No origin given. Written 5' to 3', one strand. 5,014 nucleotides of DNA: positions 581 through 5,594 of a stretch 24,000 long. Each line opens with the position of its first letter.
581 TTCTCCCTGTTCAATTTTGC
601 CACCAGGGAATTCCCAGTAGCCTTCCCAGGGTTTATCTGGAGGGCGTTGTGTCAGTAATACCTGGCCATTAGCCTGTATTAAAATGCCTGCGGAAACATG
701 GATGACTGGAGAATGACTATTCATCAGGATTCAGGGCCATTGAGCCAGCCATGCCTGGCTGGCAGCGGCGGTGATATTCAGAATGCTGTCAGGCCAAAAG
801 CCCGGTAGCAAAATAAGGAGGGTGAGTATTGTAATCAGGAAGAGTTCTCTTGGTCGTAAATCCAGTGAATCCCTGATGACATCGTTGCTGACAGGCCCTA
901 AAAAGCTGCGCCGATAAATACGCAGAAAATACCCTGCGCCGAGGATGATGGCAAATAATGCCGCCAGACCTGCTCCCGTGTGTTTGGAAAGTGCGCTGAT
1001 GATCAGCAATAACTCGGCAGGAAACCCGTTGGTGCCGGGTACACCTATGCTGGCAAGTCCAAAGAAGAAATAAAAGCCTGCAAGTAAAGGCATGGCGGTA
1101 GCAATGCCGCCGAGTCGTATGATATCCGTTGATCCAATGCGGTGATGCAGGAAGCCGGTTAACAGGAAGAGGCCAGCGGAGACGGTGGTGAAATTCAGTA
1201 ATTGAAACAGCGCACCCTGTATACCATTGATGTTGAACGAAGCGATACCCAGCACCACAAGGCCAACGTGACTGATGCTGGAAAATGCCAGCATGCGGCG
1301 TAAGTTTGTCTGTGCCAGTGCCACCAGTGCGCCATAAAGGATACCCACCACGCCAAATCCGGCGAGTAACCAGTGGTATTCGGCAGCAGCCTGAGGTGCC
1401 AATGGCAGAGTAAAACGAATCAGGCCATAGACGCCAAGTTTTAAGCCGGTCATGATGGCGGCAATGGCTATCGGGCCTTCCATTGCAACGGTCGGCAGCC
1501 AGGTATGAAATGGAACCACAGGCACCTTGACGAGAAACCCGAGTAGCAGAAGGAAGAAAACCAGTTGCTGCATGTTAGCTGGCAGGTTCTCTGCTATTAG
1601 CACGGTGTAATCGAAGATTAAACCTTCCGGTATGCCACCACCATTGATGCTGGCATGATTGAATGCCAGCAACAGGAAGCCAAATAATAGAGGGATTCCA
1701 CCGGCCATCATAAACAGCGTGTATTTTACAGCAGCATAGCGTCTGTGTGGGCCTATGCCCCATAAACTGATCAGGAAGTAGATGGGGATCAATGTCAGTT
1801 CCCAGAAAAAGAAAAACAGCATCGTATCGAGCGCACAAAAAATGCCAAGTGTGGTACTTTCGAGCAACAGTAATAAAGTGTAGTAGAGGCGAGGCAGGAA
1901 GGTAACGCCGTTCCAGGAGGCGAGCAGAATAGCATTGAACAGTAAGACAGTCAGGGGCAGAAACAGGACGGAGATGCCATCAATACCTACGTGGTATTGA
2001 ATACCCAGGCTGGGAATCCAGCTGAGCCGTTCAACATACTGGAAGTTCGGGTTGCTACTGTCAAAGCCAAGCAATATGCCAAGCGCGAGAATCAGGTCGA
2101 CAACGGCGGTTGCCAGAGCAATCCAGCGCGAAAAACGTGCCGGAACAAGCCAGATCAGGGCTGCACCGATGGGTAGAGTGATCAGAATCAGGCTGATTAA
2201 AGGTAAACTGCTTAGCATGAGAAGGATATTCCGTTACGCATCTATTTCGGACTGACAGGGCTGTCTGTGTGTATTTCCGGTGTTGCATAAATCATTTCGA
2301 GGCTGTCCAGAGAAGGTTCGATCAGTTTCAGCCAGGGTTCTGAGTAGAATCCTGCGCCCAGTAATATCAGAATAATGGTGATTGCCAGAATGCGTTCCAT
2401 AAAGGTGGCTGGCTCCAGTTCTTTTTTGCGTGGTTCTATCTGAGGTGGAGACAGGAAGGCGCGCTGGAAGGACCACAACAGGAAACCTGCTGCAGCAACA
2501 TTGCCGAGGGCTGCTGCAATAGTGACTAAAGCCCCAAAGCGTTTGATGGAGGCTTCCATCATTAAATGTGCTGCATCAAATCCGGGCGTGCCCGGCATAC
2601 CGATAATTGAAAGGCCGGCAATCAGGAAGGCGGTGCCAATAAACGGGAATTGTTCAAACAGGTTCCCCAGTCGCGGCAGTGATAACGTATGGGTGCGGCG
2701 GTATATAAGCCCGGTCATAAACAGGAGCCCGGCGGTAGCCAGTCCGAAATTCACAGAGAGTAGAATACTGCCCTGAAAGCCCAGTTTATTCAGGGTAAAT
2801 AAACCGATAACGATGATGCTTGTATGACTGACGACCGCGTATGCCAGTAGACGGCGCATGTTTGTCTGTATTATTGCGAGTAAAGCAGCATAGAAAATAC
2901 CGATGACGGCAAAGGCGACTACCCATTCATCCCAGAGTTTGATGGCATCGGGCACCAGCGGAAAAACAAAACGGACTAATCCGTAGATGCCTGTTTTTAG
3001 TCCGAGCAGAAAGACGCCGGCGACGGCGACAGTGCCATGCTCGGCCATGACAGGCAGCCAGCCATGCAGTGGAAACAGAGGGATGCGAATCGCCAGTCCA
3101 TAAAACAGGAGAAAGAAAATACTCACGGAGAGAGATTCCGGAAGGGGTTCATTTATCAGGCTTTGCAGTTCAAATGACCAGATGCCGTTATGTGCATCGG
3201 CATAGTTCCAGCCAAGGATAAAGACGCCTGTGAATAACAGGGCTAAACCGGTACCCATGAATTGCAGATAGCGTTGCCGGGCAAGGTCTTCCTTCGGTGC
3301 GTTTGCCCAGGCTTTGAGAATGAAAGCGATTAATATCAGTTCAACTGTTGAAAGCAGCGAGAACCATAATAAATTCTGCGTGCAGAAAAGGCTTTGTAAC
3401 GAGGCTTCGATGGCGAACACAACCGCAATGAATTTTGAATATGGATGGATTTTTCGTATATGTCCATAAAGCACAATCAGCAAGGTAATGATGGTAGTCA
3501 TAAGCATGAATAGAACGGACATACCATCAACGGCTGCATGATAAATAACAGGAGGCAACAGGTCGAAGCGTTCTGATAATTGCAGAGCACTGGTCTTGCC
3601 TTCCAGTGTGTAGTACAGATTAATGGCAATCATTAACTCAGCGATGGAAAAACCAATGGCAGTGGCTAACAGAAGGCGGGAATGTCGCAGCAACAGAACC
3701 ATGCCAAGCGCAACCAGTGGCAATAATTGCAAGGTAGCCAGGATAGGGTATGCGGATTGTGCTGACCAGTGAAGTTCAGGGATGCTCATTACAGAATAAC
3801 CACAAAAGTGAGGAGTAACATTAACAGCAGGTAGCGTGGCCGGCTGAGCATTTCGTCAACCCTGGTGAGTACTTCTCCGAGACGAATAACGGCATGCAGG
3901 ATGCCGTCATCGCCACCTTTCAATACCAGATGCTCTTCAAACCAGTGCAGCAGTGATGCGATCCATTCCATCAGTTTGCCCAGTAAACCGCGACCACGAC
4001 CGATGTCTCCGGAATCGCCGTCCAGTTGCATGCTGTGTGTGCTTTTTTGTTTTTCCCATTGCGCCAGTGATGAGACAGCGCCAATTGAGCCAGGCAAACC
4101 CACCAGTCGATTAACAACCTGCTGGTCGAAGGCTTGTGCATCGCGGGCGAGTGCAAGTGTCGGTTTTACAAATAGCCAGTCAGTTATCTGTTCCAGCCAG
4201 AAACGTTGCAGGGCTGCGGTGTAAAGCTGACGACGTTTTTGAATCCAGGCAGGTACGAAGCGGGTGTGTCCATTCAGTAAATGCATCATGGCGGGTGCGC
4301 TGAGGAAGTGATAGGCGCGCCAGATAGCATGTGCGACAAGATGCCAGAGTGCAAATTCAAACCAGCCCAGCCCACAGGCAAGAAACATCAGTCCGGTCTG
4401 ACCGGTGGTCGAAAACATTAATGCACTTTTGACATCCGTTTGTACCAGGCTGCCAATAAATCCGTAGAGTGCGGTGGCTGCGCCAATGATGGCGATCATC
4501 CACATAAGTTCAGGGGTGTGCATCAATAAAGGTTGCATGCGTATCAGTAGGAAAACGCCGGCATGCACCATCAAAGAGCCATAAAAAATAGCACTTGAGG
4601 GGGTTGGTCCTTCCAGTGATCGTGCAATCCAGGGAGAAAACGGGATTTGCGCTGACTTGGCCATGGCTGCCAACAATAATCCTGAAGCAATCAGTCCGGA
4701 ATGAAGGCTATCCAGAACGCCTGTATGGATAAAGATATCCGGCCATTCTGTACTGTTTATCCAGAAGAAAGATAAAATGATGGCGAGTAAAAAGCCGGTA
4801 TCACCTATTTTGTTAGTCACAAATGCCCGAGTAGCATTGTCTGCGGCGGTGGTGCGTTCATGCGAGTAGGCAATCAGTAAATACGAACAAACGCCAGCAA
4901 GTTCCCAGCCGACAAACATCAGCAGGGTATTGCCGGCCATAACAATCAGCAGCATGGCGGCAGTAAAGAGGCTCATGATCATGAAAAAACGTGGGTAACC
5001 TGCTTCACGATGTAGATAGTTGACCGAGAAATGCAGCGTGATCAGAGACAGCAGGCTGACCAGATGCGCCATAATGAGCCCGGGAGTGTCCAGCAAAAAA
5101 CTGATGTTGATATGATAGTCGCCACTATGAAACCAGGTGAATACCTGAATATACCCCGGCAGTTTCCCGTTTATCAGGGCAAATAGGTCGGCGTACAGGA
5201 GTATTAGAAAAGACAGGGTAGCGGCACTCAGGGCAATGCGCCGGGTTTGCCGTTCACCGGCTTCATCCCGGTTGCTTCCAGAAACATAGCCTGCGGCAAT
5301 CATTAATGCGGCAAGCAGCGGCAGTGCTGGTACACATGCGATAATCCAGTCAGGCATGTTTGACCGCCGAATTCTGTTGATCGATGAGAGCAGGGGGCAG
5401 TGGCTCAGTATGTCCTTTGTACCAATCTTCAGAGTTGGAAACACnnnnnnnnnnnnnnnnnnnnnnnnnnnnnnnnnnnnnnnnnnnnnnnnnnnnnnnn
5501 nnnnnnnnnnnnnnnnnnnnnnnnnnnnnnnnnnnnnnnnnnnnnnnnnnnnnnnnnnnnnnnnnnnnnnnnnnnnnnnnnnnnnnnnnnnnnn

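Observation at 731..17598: A CO2-concentrating island arranged around form IA RuBisCO, with no carboxysome genes in the window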

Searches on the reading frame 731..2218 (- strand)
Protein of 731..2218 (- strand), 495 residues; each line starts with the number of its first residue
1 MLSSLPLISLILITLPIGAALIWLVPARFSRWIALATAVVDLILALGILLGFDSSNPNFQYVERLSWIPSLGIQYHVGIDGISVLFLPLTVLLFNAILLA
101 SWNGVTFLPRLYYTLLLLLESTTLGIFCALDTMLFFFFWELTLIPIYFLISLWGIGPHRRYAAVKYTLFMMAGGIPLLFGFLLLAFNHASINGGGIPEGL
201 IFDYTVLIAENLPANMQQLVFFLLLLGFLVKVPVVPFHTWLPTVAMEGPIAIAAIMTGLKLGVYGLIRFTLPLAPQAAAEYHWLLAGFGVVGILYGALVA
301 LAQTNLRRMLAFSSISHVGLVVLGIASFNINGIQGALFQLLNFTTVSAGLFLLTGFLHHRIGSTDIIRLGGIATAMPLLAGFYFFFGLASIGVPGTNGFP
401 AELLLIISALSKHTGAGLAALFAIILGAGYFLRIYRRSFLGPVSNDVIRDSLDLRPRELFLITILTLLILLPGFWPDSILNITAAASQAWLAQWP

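Call 3: search_protein_families(library=pfam, proteins=[window:731-2218:-])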
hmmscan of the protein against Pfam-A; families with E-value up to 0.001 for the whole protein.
window:731-2218:- (495 aa): 1 family
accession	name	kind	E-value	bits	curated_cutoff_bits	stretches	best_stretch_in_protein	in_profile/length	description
PF00361.26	Proton_antipo_M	-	3e-61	207.7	21.5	1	129-426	1-293/294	NADH:quinone oxidoreductase/Mrp antiporter, TM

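Call 5: search_protein_families(library=ncbifam, proteins=[window:731-2218:-])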
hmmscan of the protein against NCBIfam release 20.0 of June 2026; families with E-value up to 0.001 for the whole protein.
window:731-2218:- (495 aa): 70 families (the best 25 are shown)
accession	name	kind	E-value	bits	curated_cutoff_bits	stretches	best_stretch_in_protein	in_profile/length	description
TIGR01972.1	NDH_I_M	subfamily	3.8e-138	461.2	263.8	1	11-493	3-485/486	NADH-quinone oxidoreductase subunit M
NF004500.0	PRK05846.1-4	equivalog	1.3e-111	373.8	550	1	4-491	3-503/525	NADH-quinone oxidoreductase subunit M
NF004499.0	PRK05846.1-3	equivalog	1.4e-106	357.2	585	1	6-493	14-487/502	NADH-quinone oxidoreductase subunit M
NF004501.0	PRK05846.1-5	subfamily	1.1e-105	354.3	598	1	5-489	4-482/492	NADH-quinone oxidoreductase subunit M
NF004505.0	PRK05846.2-5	equivalog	1e-98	331.4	700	1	11-488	7-479/508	NADH-quinone oxidoreductase subunit M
NF004506.0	PRK05846.2-6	equivalog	1.2e-95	321.7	789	1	5-487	13-486/493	NADH-quinone oxidoreductase subunit M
NF009212.0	PRK12561.1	subfamily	5.8e-95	319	645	1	4-487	5-492/531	NAD(P)H-quinone oxidoreductase subunit 4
NF004498.0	PRK05846.1-1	equivalog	2.8e-90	303.5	614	1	9-491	5-500/509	NADH-quinone oxidoreductase subunit M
NF002713.0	PRK02546.1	subfamily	4.1e-86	289.6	827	1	3-486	6-494/533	NAD(P)H-quinone oxidoreductase subunit 4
NF005060.0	PRK06473.1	equivalog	1.6e-82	277.9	747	1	10-487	5-478/500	NADH-quinone oxidoreductase subunit M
NF005611.0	PRK07363.1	equivalog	1.9e-79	267.5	764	1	11-491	4-482/501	NADH-quinone oxidoreductase subunit M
NF004504.0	PRK05846.2-3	equivalog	1.7e-73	248.4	785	1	4-484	17-487/499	NADH-quinone oxidoreductase subunit M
NF004502.0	PRK05846.2-1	equivalog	9e-66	222.6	791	1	71-476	82-483/500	NADH-quinone oxidoreductase subunit M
NF004503.0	PRK05846.2-2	subfamily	5.6e-48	164.4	720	1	8-483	3-482/490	NADH-quinone oxidoreductase subunit M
NF009288.0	PRK12648.1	equivalog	4.1e-47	160.9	1104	1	9-489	5-485/954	monovalent cation/H+ antiporter subunit A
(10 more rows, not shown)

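Call 52: find_encoding_contigs(protein=window:731-2218:-, flank=10000, max_places=3)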
Protein window:731-2218:- (495 aa): 5 contigs read that carry it; 3 places shown.
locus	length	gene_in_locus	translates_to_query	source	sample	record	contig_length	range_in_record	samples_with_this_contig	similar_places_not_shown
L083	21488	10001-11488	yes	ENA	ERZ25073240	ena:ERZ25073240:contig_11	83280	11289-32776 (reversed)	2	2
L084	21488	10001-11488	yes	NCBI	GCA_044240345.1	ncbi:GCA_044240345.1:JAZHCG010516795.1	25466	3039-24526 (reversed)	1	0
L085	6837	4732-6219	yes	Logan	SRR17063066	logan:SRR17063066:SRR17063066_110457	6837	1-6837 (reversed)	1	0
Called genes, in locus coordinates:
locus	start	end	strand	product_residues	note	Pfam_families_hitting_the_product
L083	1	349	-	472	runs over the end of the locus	PF02788:RuBisCO_large_N, PF00016:RuBisCO_large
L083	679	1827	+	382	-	-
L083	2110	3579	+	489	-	PF00361:Proton_antipo_M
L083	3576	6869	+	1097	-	PF10070:DabA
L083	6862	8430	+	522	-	PF00662:Proton_antipo_N, PF00361:Proton_antipo_M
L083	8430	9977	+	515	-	PF00361:Proton_antipo_M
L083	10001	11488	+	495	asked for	PF00361:Proton_antipo_M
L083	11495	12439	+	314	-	PF00293:NUDIX, PF14815:NUDIX_4, PF02581:TMP-TENI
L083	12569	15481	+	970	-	PF04879:Molybdop_Fe4S4, PF00384:Molybdopterin, PF01568:Molydop_binding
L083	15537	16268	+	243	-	PF12838:Fer4_7 (weak), PF13187:Fer4_9 (weak), PF13534:Fer4_17 (faint), PF13237:Fer4_10 (weak), PF13247:Fer4_11, PF00037:Fer4, PF12797:Fer4_2 (weak), PF12837:Fer4_6 (weak)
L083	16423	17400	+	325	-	PF04976:DmsC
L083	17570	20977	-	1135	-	PF00176:SNF2-rel_dom, PF04851:ResIII, PF00270:DEAD, PF00271:Helicase_C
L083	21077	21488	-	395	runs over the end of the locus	PF14306:PUA_2, PF01747:ATP-sulfurylase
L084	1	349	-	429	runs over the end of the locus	?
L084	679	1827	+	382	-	-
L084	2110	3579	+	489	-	PF00361:Proton_antipo_M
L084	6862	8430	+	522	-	PF00662:Proton_antipo_N, PF00361:Proton_antipo_M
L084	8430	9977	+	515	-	PF00361:Proton_antipo_M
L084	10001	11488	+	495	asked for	PF00361:Proton_antipo_M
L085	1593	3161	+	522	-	PF00662:Proton_antipo_N, PF00361:Proton_antipo_M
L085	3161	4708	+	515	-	PF00361:Proton_antipo_M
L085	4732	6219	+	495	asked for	PF00361:Proton_antipo_M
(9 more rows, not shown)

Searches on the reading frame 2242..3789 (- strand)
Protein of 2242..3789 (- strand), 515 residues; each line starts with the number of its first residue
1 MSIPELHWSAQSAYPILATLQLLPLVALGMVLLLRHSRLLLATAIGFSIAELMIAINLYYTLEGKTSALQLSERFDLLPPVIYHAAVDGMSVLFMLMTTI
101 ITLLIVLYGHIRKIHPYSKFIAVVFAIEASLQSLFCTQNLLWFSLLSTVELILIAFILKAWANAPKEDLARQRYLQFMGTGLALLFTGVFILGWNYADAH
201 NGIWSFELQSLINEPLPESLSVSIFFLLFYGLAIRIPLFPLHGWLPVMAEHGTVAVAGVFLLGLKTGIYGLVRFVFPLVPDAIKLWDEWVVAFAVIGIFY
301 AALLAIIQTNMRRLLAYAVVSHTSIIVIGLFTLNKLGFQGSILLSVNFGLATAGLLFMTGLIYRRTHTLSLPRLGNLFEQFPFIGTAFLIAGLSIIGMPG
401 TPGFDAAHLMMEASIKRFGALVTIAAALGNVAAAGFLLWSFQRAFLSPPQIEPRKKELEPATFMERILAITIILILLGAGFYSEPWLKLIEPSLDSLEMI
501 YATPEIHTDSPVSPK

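Call 3: search_protein_families(library=pfam, proteins=[window:2242-3789:-])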
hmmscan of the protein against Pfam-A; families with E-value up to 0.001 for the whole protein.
window:2242-3789:- (515 aa): 1 family
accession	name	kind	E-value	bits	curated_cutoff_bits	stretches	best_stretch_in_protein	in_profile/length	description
PF00361.26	Proton_antipo_M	-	7.9e-34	117.6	21.5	1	148-420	12-281/294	NADH:quinone oxidoreductase/Mrp antiporter, TM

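Call 5: search_protein_families(library=ncbifam, proteins=[window:2242-3789:-])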
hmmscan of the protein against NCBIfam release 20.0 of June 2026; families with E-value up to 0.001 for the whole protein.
window:2242-3789:- (515 aa): 61 families (the best 25 are shown)
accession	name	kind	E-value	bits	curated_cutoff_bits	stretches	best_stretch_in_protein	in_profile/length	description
TIGR01972.1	NDH_I_M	subfamily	1.4e-86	291.1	263.8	1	17-497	1-482/486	NADH-quinone oxidoreductase subunit M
NF004500.0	PRK05846.1-4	equivalog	1.5e-71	241.7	550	1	14-496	4-501/525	NADH-quinone oxidoreductase subunit M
NF004505.0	PRK05846.2-5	equivalog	2.6e-63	214.5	700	1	16-498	4-482/508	NADH-quinone oxidoreductase subunit M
NF004499.0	PRK05846.1-3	equivalog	2.1e-57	195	585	1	14-502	4-489/502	NADH-quinone oxidoreductase subunit M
NF004501.0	PRK05846.1-5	subfamily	1.4e-56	192.3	598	1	13-499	3-485/492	NADH-quinone oxidoreductase subunit M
NF004498.0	PRK05846.1-1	equivalog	7.2e-56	190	614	1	81-501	77-500/509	NADH-quinone oxidoreductase subunit M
NF009212.0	PRK12561.1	subfamily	7.8e-53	180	645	1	11-493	3-491/531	NAD(P)H-quinone oxidoreductase subunit 4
NF002713.0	PRK02546.1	subfamily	5.6e-45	153.8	827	1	11-484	5-485/533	NAD(P)H-quinone oxidoreductase subunit 4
NF004506.0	PRK05846.2-6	equivalog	3.2e-43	148.8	789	1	41-447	38-440/493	NADH-quinone oxidoreductase subunit M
NF005060.0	PRK06473.1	equivalog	8.8e-42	143.4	747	1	19-482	4-466/500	NADH-quinone oxidoreductase subunit M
NF004502.0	PRK05846.2-1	equivalog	1.5e-40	139.4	791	1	81-471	84-468/500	NADH-quinone oxidoreductase subunit M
NF004504.0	PRK05846.2-3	equivalog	9.6e-39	133.7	785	1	13-485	8-481/499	NADH-quinone oxidoreductase subunit M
NF005611.0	PRK07363.1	equivalog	2.7e-38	131.8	764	1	17-496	2-480/501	NADH-quinone oxidoreductase subunit M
NF006240.0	PRK08376.1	subfamily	3.2e-30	105.5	662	1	57-497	59-507/521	putative monovalent cation/H+ antiporter subunit D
NF006236.0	PRK08375.1-1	equivalog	7e-28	97.8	663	1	22-490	14-488/493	putative monovalent cation/H+ antiporter subunit D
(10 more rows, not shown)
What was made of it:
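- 2242..3789 (-): NuoM-like antiporter subunit 2 (515 aa). PF00361 E 7.9e-34 and TIGR01972 at 291 bits (calls 3, 5).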

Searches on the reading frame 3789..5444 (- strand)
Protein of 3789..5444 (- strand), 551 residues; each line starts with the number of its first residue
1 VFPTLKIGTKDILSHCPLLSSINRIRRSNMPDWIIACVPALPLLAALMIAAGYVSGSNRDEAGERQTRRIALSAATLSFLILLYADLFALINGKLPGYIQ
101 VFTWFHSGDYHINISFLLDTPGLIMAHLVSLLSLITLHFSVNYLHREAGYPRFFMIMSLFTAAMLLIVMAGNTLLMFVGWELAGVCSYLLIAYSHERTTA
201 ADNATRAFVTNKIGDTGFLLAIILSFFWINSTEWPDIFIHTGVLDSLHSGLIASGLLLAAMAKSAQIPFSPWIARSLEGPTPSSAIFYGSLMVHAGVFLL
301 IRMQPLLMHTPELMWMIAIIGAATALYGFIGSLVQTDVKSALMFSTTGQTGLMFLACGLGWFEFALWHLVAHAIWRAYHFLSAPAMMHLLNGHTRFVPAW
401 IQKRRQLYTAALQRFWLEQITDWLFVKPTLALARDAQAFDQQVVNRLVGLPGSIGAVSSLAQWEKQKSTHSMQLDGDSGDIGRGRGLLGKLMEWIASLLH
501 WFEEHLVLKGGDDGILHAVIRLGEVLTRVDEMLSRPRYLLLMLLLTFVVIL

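Call 3: search_protein_families(library=pfam, proteins=[window:3789-5444:-])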
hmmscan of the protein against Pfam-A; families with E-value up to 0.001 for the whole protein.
window:3789-5444:- (551 aa): 2 families
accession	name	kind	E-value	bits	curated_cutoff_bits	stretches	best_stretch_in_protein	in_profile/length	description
PF00361.26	Proton_antipo_M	-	5.1e-41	141.2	21.5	1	170-389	1-225/294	NADH:quinone oxidoreductase/Mrp antiporter, TM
PF00662.26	Proton_antipo_N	-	3.3e-12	46.5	24.5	1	104-154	1-51/51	NADH-Ubiquinone oxidoreductase (complex I), chain 5 N-terminus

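Call 5: search_protein_families(library=ncbifam, proteins=[window:3789-5444:-])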
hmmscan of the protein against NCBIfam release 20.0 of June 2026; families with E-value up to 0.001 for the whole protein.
window:3789-5444:- (551 aa): 51 families (the best 25 are shown)
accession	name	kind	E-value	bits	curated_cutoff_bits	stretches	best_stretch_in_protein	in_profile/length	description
NF005141.0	PRK06590.1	equivalog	5.7e-89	299.7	556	1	35-391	5-355/615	NADH-quinone oxidoreductase subunit L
TIGR01974.1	NDH_I_L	subfamily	4.4e-85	286.9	407.5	1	39-391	7-359/630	NADH-quinone oxidoreductase subunit L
NF005626.0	PRK07376.1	equivalog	8.8e-78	262.2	963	1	37-391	10-368/675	NAD(P)H-quinone oxidoreductase subunit 5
NF009287.0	PRK12647.1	equivalog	2.9e-51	174.9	937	1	72-388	30-348/773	putative monovalent cation/H+ antiporter subunit A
NF040617.1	F420_dehyd_FpoL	exception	3.5e-49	168.1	1050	2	41-226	9-185/669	F420H2 dehydrogenase subunit FpoL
NF009288.0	PRK12648.1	equivalog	8.5e-47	159.8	1104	1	40-388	8-348/954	monovalent cation/H+ antiporter subunit A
NF006029.0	PRK08168.1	equivalog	1.4e-46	159.7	380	1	98-385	67-339/520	NADH-quinone oxidoreductase subunit L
NF005633.0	PRK07390.1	subfamily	2e-45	155.5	676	1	37-386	14-356/613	NAD(P)H-quinone oxidoreductase subunit F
NF005097.0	PRK06525.1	equivalog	5.4e-44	150.7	430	1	40-387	10-352/480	hydrogenase 4 subunit D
TIGR01960.1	ndhF3_CO2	subfamily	9e-44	150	588.7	1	62-386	34-356/606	NAD(P)H dehydrogenase, subunit NdhF3 family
TIGR00940.1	2a6301s01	subfamily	6e-43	147.2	920.45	1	65-394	20-345/793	monovalent cation:proton antiporter subunit A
NF009286.0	PRK12646.1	equivalog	1.9e-42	145.7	1063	1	64-393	27-349/800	DUF4040 family protein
NF009285.0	PRK12645.1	equivalog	1.3e-41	142.7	1028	1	67-394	25-349/804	Na+/H+ antiporter subunit A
NF009290.0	PRK12650.1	equivalog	3.1e-41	141.2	980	1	102-381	60-344/966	DUF4040 family protein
NF009284.0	PRK12644.1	equivalog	6.2e-38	130.5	962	1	100-383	56-339/975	Na+/H+ antiporter subunit A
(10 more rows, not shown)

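Call 79: search_solved_structures(query=window:3789-5357:-, max_evalue=1e-20)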
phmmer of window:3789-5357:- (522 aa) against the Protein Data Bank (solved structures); distinct sequences matched with E-value up to 1e-20: 42.
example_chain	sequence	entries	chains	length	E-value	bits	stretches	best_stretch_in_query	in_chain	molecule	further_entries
6hum_F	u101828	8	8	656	9.3e-65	222.5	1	8-386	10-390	NADH dehydrogenase subunit 5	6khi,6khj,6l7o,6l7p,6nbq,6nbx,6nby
9grx_F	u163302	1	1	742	3.7e-60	207.4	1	8-369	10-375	NAD(P)H-quinone oxidoreductase subunit 5, chloroplastic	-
7eu3_F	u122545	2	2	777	1.7e-57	198.6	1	35-370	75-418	NAD(P)H-quinone oxidoreductase subunit F | NADH-plastoquinone oxidoreductase subunit 5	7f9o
8qby_L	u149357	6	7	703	7e-56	193.2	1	21-362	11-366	NADH dehydrogenase subunit L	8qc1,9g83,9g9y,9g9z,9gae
7wff_F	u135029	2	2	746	4.8e-55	190.5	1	10-369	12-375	NAD(P)H-quinone oxidoreductase subunit 5, chloroplastic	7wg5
8e9g_L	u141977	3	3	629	5.3e-54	187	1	2-365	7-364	NADH-quinone oxidoreductase, L subunit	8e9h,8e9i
7zm7_5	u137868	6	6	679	2.6e-53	184.7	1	22-363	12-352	NADH-ubiquinone oxidoreductase chain 5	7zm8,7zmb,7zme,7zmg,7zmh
3rko_L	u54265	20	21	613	2.8e-52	181.4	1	29-358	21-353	NADH-QUINONE OXIDOREDUCTASE SUBUNIT L | Proton-translocating NADH-quinone oxidoreductase, chain L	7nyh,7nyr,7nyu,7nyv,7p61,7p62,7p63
7z7r_L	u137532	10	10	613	2.8e-52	181.3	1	29-358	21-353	NADH dehydrogenase subunit L | NADH-quinone oxidoreductase subunit L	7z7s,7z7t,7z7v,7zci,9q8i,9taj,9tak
4he8_L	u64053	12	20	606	2.2e-48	168.5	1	83-364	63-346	NADH-quinone oxidoreductase subunit 12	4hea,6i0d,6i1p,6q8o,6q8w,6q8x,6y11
5xtc_l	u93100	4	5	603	4.5e-48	167.5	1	50-364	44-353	NADH-ubiquinone oxidoreductase chain 5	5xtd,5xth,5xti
9ti4_l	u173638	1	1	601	5.3e-48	167.2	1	50-364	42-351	NADH-ubiquinone oxidoreductase chain 5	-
9cwt_l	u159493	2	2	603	5.4e-48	167.2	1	50-364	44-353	NADH-ubiquinone oxidoreductase chain 5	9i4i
5lnk_L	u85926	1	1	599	5.1e-47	164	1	70-364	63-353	Mitochondrial complex I, ND5 subunit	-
6q9b_D5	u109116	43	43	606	5.1e-47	164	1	70-364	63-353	NADH-ubiquinone oxidoreductase chain 5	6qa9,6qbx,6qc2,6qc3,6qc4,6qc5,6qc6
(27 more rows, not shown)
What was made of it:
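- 3789..5357 (-): Truncated NuoL-like subunit (522 aa) in the DabB position. Its start overlaps the DabA stop. Closer to NdhF1/NuoL (6hum_F, 9e-65) than to DabB2 (9rd0_B, 1.4e-30) (call 79).
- On DAB / DAC inorganic carbon pump: It matches DabB2 at 1.4e-30 but NuoL/NdhF1 better (call 79).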
